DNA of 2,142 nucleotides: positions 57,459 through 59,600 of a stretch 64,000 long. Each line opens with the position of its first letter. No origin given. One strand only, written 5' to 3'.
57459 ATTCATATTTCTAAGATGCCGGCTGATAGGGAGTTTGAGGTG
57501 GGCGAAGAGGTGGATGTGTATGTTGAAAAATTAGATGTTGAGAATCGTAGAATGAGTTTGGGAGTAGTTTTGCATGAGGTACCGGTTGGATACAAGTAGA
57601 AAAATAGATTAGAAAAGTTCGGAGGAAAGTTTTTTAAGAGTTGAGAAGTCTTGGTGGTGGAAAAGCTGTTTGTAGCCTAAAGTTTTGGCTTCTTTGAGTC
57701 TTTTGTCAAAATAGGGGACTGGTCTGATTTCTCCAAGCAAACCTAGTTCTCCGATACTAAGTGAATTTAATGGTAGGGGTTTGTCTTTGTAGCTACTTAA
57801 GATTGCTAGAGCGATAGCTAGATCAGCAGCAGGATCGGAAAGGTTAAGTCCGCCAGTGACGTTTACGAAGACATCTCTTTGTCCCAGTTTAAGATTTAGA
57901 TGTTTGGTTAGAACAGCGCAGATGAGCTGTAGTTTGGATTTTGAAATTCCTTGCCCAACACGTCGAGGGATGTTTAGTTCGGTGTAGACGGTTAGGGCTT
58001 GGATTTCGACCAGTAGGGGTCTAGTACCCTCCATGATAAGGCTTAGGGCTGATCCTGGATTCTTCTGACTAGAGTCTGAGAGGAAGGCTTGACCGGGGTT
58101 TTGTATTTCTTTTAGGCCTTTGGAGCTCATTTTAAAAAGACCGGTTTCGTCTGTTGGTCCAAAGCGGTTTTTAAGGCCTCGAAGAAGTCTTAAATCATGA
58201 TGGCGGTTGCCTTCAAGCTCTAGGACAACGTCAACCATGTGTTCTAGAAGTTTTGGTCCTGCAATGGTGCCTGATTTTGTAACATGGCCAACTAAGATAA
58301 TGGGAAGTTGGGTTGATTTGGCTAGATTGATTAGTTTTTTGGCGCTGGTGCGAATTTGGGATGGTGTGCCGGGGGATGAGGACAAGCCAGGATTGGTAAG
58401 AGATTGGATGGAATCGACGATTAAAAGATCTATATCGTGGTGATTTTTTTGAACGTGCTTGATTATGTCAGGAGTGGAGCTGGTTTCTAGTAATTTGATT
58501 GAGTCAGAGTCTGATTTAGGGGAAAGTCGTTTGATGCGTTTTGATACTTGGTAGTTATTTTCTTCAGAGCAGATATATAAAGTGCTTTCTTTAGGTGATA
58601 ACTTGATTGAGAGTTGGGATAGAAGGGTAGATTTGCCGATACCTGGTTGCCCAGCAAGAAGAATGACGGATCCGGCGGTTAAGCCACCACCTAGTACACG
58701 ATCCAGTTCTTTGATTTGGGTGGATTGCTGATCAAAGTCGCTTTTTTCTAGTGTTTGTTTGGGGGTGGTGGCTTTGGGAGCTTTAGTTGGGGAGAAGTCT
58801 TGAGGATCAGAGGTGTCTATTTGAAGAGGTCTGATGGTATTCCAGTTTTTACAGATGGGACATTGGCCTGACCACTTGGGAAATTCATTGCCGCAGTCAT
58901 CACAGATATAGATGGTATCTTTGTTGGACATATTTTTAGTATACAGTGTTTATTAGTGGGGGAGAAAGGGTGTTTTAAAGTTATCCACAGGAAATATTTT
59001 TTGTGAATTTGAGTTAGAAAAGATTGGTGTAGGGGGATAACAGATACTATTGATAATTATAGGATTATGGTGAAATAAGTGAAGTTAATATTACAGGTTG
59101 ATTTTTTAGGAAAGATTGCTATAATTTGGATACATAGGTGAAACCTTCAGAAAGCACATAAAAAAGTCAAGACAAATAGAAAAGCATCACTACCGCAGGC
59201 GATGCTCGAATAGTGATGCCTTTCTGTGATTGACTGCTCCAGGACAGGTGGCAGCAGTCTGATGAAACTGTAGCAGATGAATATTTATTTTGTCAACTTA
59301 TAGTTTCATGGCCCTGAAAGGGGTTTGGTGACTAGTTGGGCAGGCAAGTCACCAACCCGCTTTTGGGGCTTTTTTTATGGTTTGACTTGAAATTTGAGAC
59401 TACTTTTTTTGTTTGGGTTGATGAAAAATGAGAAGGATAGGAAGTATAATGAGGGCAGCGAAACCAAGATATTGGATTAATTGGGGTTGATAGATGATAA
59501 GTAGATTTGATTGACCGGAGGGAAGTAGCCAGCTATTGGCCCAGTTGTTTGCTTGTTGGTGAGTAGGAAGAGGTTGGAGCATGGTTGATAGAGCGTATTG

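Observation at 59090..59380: Promoter-to-terminator delimited 245-nt RNA candidate of unknown family in an ORF-free convergent gap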

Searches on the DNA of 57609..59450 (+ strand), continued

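Call 39: search_with_rna_model(model_id=R1, sources=[window, L018, L019, L020, L021, L022, L023, L024, L025, L027, L029, L030, L031, L032, L033, L034, L035, L036, L037, L038, L039, L040, L041, L042, L043, L044, L045, L046, L047, L048, L049, L050, L051, L052, L053, L001, L002, L003, L004, L005, L006, L007, L008, L009, L010, L011, L012, L013, L014, L015, L016], max_evalue=1, make_alignment=true)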
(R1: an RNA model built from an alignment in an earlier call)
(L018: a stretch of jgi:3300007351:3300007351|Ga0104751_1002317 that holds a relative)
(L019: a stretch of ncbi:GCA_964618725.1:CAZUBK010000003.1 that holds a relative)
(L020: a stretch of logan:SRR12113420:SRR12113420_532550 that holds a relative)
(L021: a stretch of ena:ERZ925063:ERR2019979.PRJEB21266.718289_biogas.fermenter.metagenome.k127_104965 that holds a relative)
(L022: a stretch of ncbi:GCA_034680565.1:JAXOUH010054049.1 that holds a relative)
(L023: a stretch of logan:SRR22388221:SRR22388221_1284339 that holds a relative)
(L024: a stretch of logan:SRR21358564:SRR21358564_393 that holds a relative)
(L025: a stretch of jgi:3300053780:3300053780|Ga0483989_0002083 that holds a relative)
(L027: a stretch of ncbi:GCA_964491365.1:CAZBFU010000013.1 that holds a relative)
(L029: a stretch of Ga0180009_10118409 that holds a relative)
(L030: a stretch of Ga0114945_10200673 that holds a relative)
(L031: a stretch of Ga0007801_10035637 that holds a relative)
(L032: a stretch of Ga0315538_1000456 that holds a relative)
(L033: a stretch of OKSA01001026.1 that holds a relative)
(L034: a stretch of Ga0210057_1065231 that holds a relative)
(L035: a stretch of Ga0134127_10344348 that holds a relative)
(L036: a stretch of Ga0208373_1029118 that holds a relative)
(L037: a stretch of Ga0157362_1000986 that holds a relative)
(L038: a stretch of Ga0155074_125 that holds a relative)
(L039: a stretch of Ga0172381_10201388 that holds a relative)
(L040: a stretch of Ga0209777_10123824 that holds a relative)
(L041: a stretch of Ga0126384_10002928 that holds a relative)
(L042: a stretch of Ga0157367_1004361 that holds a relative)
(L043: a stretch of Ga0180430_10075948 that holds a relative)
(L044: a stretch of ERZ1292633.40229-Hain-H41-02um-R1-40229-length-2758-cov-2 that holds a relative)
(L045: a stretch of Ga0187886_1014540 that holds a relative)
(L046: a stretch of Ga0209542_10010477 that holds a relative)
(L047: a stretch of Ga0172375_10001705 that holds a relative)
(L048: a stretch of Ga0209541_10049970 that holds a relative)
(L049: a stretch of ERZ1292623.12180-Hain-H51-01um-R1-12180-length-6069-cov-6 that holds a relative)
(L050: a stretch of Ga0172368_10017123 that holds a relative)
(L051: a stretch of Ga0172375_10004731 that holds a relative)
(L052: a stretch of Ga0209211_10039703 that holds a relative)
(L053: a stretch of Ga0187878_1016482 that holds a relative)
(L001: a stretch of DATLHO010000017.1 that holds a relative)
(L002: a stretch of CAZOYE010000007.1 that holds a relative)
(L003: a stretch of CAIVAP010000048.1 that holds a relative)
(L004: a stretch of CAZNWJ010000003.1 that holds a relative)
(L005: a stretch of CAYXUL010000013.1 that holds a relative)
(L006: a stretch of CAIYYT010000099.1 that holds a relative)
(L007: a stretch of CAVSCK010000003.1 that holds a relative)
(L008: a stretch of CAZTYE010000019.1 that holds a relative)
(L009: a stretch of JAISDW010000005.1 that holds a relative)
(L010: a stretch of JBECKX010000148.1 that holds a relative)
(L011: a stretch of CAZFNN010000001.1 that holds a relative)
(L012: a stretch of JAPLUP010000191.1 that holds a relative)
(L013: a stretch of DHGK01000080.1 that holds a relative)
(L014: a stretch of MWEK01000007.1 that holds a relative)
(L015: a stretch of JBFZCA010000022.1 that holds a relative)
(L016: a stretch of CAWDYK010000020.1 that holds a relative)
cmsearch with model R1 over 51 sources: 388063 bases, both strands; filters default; matches with E-value up to 1: 38.
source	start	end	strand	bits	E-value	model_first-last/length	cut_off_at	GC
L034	804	1013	+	203.5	1.6e-49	1-210/210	no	0.49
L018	5558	5766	-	199.2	1.9e-48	1-210/210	no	0.47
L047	3239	3447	-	199.2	1.9e-48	1-210/210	no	0.47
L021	1033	1241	-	198.6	2.8e-48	1-210/210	no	0.48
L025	3596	3802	-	184.9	8.4e-45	1-210/210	no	0.46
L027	3522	3730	-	174.9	2.9e-42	1-210/210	no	0.43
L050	2223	2430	-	172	1.6e-41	1-210/210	no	0.44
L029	1106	1314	+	171.5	2.2e-41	1-210/210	no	0.43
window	59171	59383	+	168.5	1.2e-40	1-210/210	no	0.45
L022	1408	1640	-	166.2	4.7e-40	1-210/210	no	0.46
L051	4059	4273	+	161.9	5.8e-39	1-210/210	no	0.46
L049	3544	3745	-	151.8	2.1e-36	1-210/210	no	0.4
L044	255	466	+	151.6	2.4e-36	1-210/210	no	0.44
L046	7260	7456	-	140.6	1.5e-33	1-210/210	no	0.44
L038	4485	4702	+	139.1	3.6e-33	1-210/210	no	0.49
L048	392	609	-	139.1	3.6e-33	1-210/210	no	0.49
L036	1185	1411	-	138.1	6.4e-33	1-210/210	no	0.46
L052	4277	4503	-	138.1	6.4e-33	1-210/210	no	0.46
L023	1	200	-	134.9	4.2e-32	1-191/210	3'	0.48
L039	77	316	-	111.4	4e-26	1-210/210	no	0.35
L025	3742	3926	+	43.8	5.7e-09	1-210/210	no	0.35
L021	1181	1297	+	29.8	2.1e-05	1-210/210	no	0.31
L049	3683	3841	+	29.3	2.7e-05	1-210/210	no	0.35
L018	5706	5824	+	27.9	6.4e-05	1-210/210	no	0.35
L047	3387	3505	+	27.9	6.4e-05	1-210/210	no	0.35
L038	4400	4545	-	27.8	6.9e-05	1-210/210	no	0.45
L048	549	694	+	27.8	6.9e-05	1-210/210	no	0.45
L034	665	864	-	27.2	9.4e-05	1-210/210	no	0.41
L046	7393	7546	+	22.8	0.0013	1-210/210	no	0.32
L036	1348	1492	+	19.9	0.007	1-210/210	no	0.32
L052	4440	4553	+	16.5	0.049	1-104/210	3'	0.38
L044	155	310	-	14.4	0.17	1-210/210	no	0.35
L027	3679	3721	+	14.2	0.19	10-52/210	no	0.42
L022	1362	1495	+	13.4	0.3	1-210/210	no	0.45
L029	220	346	+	13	0.38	1-210/210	no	0.53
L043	316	473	+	12.1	0.67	1-210/210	no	0.49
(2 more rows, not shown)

Alignment A4: 38 matches aligned to the model, 375 columns, each read 5' to 3' on its own strand. Consensus structure (alignment columns), stored with it:
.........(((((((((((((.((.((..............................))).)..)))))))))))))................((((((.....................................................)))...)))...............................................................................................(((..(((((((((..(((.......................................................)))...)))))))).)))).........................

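Call 42: search_with_rna_model(model_id=R1, sources=[window, L018, L021, L022, L023, L025, L027, L029, L034, L036, L038, L039, L044, L046, L049, L050, L051], max_evalue=1e-20, make_alignment=true)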
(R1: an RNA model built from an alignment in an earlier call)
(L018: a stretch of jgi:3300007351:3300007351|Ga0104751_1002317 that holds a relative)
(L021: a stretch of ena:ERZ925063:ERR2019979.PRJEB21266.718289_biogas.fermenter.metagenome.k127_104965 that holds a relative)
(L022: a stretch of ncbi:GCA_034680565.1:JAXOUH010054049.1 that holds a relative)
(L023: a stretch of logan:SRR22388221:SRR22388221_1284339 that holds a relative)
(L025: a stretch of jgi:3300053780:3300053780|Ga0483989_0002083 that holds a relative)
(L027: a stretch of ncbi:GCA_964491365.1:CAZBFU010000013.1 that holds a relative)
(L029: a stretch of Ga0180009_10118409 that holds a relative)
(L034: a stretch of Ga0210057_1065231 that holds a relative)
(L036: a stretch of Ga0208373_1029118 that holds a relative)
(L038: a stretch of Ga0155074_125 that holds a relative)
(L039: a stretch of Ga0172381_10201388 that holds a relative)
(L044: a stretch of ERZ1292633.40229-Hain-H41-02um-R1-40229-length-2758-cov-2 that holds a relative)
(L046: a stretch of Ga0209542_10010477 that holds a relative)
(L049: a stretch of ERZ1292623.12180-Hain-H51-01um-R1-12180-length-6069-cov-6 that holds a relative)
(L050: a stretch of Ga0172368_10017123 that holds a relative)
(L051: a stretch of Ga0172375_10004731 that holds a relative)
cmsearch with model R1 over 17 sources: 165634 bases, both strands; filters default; matches with E-value up to 1e-20: 17.
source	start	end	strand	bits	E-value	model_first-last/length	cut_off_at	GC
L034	804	1013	+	203.5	6.8e-50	1-210/210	no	0.49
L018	5558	5766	-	199.2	8.3e-49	1-210/210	no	0.47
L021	1033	1241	-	198.6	1.2e-48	1-210/210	no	0.48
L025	3596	3802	-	184.9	3.6e-45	1-210/210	no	0.46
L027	3522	3730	-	174.9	1.3e-42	1-210/210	no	0.43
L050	2223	2430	-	172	6.8e-42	1-210/210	no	0.44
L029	1106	1314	+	171.5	9.2e-42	1-210/210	no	0.43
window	59171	59383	+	168.5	5.2e-41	1-210/210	no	0.45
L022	1408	1640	-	166.2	2e-40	1-210/210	no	0.46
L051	4059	4273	+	161.9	2.5e-39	1-210/210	no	0.46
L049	3544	3745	-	151.8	8.8e-37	1-210/210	no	0.4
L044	255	466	+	151.6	1e-36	1-210/210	no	0.44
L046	7260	7456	-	140.6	6.4e-34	1-210/210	no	0.44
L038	4485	4702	+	139.1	1.6e-33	1-210/210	no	0.49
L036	1185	1411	-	138.1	2.7e-33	1-210/210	no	0.46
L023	1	200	-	134.9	1.8e-32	1-191/210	3'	0.48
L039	77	316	-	111.4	1.7e-26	1-210/210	no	0.35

Alignment A5: 17 matches aligned to the model, 278 columns, each read 5' to 3' on its own strand. Consensus structure (alignment columns), stored with it:
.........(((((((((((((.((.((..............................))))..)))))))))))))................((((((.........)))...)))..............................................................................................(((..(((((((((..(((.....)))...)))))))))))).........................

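Call 55: search_with_rna_model(model_id=R1, sources=[L054, L055, L056, L057, L019, L024], max_evalue=1, show_alignments=3)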
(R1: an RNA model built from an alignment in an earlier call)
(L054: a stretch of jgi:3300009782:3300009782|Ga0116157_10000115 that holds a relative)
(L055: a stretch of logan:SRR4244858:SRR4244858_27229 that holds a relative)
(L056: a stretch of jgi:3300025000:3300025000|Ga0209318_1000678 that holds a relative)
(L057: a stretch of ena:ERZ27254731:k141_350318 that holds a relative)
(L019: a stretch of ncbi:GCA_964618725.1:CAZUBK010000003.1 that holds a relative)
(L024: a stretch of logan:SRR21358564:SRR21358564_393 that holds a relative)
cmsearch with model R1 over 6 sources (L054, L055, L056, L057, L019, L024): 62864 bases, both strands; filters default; matches with E-value up to 1: 14.
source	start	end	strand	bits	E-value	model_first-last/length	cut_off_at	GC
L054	4052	4260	-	171.5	3.4e-42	1-210/210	no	0.42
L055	4052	4260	-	171.5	3.4e-42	1-210/210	no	0.42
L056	4259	4466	-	145.1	1.7e-35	1-210/210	no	0.45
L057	3178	3385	-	145.1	1.7e-35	1-210/210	no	0.45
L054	7062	7235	-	20.8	0.00066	1-210/210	no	0.4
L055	7062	7235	-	20.8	0.00066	1-210/210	no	0.4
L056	4406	4515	+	17.5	0.0046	1-210/210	no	0.37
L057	3325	3434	+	17.5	0.0046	1-210/210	no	0.37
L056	7012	7187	+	16.1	0.01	1-210/210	no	0.37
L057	5932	6107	+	16.1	0.01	1-210/210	no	0.37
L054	4200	4437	+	15.7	0.013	1-210/210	no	0.39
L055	4200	4437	+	15.7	0.013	1-210/210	no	0.39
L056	6899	7051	-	9.3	0.53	1-210/210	no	0.39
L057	5819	5971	-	9.3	0.53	1-210/210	no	0.39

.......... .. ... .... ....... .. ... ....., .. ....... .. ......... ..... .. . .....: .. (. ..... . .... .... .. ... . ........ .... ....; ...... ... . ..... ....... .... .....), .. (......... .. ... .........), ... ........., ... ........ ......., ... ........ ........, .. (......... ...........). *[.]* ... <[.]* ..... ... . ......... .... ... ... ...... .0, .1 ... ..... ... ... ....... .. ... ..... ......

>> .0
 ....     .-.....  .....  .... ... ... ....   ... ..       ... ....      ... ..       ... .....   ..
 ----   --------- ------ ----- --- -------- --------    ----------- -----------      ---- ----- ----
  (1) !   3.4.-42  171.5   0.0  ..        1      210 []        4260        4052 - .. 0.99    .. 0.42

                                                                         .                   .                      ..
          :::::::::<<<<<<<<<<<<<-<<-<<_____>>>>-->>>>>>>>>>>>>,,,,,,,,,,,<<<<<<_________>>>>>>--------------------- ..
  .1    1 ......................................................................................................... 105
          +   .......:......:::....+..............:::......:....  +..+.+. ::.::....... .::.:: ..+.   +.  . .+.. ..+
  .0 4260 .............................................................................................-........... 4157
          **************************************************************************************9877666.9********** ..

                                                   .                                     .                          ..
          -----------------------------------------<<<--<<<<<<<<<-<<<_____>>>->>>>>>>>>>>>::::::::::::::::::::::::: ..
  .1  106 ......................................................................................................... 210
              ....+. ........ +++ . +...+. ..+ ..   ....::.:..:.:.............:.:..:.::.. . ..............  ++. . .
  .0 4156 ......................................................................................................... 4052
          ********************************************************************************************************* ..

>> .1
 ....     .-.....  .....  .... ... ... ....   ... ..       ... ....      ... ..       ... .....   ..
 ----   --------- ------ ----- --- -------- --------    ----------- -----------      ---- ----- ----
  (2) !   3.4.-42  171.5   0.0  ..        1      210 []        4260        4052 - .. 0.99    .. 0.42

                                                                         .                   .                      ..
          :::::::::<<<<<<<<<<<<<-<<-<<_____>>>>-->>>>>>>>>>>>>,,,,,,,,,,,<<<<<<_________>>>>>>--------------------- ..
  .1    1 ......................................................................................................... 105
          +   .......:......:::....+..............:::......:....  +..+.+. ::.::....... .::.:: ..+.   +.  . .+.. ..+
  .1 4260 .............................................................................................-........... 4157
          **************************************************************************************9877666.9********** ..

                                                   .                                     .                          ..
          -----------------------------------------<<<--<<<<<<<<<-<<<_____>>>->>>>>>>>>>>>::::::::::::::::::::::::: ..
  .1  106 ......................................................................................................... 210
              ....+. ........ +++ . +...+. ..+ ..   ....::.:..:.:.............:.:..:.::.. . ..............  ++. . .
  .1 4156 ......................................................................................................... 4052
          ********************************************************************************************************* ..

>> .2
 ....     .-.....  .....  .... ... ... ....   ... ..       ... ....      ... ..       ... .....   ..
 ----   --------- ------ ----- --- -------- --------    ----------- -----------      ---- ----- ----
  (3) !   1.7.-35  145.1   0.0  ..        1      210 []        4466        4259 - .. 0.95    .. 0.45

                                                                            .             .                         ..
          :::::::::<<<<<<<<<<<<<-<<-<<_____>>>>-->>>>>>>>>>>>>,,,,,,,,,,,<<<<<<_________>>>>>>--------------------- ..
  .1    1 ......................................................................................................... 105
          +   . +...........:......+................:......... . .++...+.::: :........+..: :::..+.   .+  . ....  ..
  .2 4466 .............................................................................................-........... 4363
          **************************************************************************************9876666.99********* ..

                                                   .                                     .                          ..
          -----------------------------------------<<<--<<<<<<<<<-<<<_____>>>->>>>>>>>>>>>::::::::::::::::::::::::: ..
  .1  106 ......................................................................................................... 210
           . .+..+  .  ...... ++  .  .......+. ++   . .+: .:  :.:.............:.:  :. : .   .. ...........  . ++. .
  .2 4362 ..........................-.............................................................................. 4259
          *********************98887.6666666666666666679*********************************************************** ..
